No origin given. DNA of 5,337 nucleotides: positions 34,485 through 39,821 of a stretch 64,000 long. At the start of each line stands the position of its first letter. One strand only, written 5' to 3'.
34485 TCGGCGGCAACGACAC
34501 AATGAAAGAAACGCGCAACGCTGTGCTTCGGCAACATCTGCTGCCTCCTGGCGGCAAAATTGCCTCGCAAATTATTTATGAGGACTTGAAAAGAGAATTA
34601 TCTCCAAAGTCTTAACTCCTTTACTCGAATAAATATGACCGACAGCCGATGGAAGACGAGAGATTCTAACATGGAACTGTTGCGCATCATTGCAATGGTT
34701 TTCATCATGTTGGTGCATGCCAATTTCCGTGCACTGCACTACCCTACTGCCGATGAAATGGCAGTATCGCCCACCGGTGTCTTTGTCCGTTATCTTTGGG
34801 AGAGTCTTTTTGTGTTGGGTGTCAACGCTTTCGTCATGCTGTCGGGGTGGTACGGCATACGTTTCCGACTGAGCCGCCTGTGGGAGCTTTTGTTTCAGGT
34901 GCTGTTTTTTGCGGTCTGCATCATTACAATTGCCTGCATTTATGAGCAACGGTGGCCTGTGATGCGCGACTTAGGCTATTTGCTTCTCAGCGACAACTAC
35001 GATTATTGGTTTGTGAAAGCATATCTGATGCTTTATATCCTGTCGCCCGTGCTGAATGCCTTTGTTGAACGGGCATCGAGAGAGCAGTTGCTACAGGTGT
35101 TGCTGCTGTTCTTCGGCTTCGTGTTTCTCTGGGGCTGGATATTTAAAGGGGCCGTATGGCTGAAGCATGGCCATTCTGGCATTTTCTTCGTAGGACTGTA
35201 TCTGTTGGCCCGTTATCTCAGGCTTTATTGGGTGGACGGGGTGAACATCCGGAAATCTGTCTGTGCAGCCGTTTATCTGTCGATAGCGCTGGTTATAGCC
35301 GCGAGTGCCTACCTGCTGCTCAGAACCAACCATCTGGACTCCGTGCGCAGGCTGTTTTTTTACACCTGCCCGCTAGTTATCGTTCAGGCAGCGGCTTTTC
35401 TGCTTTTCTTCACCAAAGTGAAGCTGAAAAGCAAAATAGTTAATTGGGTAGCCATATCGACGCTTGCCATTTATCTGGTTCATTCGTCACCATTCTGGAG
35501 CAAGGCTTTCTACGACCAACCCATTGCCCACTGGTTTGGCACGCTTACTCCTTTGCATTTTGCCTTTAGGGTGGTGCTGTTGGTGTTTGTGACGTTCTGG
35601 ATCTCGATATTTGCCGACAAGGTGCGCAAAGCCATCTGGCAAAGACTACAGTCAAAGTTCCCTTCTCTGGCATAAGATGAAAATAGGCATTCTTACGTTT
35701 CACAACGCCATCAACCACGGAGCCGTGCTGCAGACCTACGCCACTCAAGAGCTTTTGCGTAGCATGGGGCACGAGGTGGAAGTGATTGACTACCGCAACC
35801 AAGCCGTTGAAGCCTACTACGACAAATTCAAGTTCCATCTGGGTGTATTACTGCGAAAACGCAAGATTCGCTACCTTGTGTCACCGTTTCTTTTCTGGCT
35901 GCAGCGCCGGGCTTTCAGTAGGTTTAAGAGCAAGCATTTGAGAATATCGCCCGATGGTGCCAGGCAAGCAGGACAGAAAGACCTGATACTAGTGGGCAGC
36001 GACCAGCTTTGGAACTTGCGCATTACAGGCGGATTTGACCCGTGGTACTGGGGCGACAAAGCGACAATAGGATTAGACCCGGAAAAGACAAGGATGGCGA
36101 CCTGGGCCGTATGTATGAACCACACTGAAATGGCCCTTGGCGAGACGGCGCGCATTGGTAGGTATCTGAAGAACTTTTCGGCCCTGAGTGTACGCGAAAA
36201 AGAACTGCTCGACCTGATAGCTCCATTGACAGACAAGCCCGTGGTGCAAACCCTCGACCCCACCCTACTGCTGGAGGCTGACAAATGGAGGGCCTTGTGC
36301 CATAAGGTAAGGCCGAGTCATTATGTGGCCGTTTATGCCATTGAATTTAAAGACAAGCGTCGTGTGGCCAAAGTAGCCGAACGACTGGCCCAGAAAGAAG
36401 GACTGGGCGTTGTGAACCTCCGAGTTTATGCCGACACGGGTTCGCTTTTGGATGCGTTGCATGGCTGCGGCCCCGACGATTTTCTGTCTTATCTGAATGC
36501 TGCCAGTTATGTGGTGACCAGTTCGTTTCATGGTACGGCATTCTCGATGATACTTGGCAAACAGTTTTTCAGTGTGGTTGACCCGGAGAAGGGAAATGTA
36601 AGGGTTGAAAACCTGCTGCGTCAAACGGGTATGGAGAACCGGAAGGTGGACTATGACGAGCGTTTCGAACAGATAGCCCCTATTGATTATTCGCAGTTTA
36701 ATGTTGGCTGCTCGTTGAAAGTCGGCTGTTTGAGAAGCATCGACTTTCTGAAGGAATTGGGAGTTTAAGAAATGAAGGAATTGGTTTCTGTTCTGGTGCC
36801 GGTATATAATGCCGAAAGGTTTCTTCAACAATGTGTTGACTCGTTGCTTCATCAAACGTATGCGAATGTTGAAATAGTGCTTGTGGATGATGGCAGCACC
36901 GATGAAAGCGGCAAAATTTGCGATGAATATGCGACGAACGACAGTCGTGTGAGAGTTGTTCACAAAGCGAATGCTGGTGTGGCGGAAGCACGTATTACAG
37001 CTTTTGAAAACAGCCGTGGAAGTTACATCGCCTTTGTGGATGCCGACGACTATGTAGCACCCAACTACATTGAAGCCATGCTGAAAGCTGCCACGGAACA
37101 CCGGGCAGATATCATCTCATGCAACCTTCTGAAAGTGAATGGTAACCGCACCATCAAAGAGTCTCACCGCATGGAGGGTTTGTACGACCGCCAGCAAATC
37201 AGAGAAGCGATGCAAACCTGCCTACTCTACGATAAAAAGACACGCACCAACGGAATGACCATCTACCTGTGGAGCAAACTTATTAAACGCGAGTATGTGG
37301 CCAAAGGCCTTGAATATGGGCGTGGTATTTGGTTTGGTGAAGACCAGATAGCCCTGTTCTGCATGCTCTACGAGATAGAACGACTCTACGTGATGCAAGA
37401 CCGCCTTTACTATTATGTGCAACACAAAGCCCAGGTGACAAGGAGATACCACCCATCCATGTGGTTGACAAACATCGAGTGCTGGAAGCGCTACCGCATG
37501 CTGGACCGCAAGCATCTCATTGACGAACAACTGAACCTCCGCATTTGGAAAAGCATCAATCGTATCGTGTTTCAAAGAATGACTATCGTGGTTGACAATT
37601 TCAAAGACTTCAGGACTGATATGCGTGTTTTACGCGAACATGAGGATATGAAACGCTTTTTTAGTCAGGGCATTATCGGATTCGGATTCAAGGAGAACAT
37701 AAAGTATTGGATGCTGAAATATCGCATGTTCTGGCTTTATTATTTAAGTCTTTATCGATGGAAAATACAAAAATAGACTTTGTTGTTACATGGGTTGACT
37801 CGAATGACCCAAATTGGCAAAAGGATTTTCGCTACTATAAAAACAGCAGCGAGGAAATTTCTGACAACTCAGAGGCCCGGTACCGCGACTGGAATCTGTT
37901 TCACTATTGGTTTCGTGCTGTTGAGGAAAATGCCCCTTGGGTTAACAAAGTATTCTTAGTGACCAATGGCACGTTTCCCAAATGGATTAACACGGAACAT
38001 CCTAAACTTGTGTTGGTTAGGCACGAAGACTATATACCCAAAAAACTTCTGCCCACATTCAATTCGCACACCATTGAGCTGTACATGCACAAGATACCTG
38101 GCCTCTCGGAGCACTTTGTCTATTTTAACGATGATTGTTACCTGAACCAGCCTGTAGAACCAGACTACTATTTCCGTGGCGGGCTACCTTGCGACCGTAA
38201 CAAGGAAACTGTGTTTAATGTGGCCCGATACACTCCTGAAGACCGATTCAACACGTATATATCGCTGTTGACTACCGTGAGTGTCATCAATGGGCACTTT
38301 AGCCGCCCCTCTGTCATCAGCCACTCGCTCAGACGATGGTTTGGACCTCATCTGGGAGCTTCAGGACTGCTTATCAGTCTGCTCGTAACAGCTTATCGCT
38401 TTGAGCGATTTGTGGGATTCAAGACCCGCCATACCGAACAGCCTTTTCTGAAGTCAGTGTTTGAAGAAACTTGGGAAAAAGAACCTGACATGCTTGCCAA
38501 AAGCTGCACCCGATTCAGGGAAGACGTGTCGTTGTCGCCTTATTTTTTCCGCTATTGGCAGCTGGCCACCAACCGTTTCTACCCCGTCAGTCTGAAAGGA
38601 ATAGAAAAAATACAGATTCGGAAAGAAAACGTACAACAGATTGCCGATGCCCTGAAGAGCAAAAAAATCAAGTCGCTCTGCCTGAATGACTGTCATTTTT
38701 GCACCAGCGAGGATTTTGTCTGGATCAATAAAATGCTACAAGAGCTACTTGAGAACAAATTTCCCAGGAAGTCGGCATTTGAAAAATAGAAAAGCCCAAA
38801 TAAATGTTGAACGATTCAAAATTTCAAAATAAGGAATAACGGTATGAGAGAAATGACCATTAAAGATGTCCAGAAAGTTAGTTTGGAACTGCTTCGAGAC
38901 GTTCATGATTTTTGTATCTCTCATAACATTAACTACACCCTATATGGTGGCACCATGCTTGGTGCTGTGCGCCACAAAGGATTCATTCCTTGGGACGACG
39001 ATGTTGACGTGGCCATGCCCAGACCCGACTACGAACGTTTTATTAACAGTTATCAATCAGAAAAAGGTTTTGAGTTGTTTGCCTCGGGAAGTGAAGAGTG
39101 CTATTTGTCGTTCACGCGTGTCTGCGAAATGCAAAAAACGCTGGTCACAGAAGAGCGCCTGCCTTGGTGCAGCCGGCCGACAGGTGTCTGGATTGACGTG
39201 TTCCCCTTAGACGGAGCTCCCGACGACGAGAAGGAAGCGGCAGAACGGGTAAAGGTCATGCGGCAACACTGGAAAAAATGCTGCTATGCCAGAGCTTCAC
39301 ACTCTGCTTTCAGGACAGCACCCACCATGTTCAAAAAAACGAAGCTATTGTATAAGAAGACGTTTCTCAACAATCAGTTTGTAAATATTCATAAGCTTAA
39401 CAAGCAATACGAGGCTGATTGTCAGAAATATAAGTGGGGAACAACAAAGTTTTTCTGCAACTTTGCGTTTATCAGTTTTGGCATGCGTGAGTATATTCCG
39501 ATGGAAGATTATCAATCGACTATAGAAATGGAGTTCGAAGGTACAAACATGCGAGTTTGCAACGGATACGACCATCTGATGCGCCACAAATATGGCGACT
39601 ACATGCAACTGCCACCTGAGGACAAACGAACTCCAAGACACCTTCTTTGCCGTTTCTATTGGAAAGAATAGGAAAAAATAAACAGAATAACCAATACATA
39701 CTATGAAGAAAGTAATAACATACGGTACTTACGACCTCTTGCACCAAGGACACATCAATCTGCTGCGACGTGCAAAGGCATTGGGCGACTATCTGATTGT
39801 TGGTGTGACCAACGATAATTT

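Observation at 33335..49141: Teichoic-acid-style, phosphodiester-rich glycopolymer locus in a Gram-negative Bacteroidota genome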

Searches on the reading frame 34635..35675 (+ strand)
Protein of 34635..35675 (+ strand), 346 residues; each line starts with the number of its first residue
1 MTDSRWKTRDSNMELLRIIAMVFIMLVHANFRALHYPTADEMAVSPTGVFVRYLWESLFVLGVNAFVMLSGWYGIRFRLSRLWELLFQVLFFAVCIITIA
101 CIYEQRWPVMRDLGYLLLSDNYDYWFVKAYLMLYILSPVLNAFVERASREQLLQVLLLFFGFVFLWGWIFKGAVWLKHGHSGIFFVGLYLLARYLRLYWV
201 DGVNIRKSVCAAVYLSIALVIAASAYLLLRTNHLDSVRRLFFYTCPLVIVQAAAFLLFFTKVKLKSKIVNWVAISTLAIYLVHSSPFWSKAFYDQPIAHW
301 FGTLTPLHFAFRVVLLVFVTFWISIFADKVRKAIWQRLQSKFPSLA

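Call 3: search_protein_families(library=pfam, proteins=[window:34635-35675:+], max_evalue=0.01)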
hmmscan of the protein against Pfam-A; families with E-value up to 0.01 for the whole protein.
window:34635-35675:+ (346 aa): 1 family
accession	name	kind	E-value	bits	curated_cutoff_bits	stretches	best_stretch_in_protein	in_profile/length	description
PF01757.29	Acyl_transf_3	-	1.7e-21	77.1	31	1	12-326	3-323/326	Acyltransferase domain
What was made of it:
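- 34635..35675 (+): Acyl_transf_3 membrane O-acyltransferase no. 1. Pfam 77 bits (call 3).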

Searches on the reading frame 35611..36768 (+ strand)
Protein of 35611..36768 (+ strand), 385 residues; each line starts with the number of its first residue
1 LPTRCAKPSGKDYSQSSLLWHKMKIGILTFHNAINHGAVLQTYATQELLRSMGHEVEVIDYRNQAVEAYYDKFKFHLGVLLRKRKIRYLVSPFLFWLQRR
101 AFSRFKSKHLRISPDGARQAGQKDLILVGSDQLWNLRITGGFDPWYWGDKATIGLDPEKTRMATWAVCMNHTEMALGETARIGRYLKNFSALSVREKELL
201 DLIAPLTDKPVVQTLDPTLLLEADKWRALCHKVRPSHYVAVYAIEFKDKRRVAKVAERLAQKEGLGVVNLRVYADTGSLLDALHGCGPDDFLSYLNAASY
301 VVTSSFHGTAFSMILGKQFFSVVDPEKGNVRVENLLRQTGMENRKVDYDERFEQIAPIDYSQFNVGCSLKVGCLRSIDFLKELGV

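Call 3: search_protein_families(library=pfam, proteins=[window:35611-36768:+], max_evalue=0.01)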
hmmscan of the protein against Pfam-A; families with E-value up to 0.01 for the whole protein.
window:35611-36768:+ (385 aa): 1 family
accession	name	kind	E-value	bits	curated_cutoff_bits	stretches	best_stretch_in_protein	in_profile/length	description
PF04230.19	PS_pyruv_trans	-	5.3e-30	105.7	25.3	1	35-322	1-276/280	Polysaccharide pyruvyl transferase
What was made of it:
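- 35677..36768 (+): Polysaccharide pyruvyl transferase. Pfam PS_pyruv_trans 106 bits (call 3).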

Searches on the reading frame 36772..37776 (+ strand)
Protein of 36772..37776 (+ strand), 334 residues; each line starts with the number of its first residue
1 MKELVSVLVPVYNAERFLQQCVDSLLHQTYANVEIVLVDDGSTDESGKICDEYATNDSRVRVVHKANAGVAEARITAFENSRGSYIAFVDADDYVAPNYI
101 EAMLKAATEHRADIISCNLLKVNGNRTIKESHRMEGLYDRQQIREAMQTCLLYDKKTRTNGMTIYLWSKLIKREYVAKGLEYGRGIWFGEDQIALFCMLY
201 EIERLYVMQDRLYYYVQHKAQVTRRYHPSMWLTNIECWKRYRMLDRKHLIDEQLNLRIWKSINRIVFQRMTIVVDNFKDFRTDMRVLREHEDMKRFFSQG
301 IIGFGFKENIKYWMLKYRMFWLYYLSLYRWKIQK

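Call 3: search_protein_families(library=pfam, proteins=[window:36772-37776:+], max_evalue=0.01)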
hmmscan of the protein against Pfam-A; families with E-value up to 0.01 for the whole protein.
window:36772-37776:+ (334 aa): 4 families
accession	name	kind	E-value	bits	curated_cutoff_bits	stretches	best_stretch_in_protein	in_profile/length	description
PF00535.33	Glycos_transf_2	-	3.5e-42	144.6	23.3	1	6-170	1-158/168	Glycosyl transferase family 2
PF13641.12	Glyco_tranf_2_3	-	1.2e-15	58.7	27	1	5-153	3-152/230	Glycosyltransferase like family 2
PF10111.15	Glyco_tranf_2_2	-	9.7e-11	42.1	27.3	1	6-145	1-144/276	Glycosyltransferase like family 2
PF13704.12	Glyco_tranf_2_4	-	0.00024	22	27.5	1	13-96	2-85/98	Glycosyl transferase family 2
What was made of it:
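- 36772..37776 (+): GT2 glycosyltransferase. Pfam Glycos_transf_2 145 bits (call 3).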

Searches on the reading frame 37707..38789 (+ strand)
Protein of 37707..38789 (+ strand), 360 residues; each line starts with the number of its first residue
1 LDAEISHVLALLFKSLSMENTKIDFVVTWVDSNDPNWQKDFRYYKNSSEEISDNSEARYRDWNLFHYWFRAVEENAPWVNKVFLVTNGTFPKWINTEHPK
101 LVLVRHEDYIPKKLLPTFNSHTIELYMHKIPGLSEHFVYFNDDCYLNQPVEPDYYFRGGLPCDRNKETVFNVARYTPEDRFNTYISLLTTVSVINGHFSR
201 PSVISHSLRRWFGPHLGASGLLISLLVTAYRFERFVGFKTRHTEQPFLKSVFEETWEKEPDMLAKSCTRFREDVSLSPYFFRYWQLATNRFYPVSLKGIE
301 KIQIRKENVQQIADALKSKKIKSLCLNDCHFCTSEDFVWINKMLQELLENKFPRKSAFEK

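Call 3: search_protein_families(library=pfam, proteins=[window:37707-38789:+], max_evalue=0.01)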
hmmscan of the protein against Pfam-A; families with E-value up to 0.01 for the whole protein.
window:37707-38789:+ (360 aa): 4 families
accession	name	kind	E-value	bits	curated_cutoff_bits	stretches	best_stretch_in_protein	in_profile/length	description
PF11380.13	Stealth_CR2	-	1.9e-42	144.3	39.4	1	58-157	1-101/108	Stealth protein CR2, conserved region 2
PF17101.10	Stealth_CR1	-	8.6e-09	35.4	27.2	1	22-48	2-28/29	Stealth protein CR1, conserved region 1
PF17103.10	Stealth_CR4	-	2e-07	31.2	27.4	1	315-360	2-45/55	Stealth protein CR4, conserved region 4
PF17893.6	Cas9_b_hairpin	-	0.0016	18.6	25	0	151-196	40-85/90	CRISPR-associated endonuclease Cas9 beta-hairpin domain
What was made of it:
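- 37758..38789 (+): Stealth-family hexose-1-phosphate transferase (343 aa, minimal core). Pfam Stealth CR2 144 bits, CR1 35 bits, CR4 31 bits (call 3).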

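Call 10: search_protein_families(library=ncbifam, proteins=[window:37755-38789:+], max_evalue=0.001)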
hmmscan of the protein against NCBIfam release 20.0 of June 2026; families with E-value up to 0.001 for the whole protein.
window:37755-38789:+ (344 aa): 0 families

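Call 56: search_solved_structures(query=window:37758-38786:+, max_evalue=0.01)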
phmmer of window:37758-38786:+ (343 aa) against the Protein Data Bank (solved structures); distinct sequences matched with E-value up to 0.01: 5.
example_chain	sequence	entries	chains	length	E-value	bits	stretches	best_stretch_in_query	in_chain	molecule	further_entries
8j2n_A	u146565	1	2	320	4.7e-37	131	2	6-142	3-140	Exopolysaccharide phosphotransferase CpsY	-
7s6n_A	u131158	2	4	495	6e-28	101.1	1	35-140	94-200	N-acetylglucosamine-1-phosphotransferase (GNPT) alpha (GNPTAB) catalytic domain,N-acetylgl | N-acetylglucosamine-1-phosphotransferase subunit alpha,N-acetylgluc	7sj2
7dxi_A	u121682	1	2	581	1.2e-27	100.1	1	4-138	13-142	FI02838p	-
9bgg_A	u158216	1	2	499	2.8e-26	95.6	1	36-139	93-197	highly active truncation of GlcNAc-1-phosphotransferase, S1S3,N-acetylglucosamine-1-phosph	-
7s05_B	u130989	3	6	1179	8.4e-26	94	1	31-139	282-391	N-acetylglucosamine-1-phosphotransferase subunits alpha/beta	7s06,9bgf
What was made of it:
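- On Stealth family (hexose-1-phosphate transferases): PDB CpsY at 4.7e-37 and GNPTAB at 6e-28 (call 56).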

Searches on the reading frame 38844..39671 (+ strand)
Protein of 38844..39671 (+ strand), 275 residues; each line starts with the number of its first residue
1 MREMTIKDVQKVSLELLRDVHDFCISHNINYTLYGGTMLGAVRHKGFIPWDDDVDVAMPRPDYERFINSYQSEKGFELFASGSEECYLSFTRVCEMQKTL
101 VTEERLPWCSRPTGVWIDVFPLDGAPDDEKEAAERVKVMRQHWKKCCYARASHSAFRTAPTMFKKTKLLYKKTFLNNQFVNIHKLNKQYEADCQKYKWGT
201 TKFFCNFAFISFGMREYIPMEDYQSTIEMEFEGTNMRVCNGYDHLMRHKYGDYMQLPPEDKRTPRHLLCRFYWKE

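Call 3: search_protein_families(library=pfam, proteins=[window:38844-39671:+], max_evalue=0.01)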
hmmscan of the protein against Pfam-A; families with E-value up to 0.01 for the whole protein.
window:38844-39671:+ (275 aa): 1 family
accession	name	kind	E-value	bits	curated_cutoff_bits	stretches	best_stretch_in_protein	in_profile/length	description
PF04991.19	LicD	-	3.6e-45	155.3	22.6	1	24-251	1-227/227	LicD family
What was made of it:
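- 38844..39671 (+): LicD no. 1. Pfam LicD 155 bits (call 3).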

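Call 10: search_protein_families(library=ncbifam, proteins=[window:38844-39671:+], max_evalue=0.001)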
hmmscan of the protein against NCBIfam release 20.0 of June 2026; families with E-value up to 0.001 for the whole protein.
window:38844-39671:+ (275 aa): 1 family
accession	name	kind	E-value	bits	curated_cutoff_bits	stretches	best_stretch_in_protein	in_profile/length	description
NF045866.1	GGPL_Ptran_Mf1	equivalog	2.1e-26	93.5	225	1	10-261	2-229/240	diacylglycerol cholinephosphotransferase Mf1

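Call 57: search_solved_structures(query=window:38844-39668:+, max_evalue=0.01)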
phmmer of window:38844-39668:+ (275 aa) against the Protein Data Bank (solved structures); distinct sequences matched with E-value up to 0.01: 1.
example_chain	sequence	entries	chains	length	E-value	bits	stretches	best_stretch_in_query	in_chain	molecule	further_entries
6kaj_A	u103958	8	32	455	0.00025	23.6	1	26-61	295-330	Fukutin-related protein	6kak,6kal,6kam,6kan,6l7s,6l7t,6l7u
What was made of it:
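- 38844..39671 (+): Weak match to FKRP (call 57).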
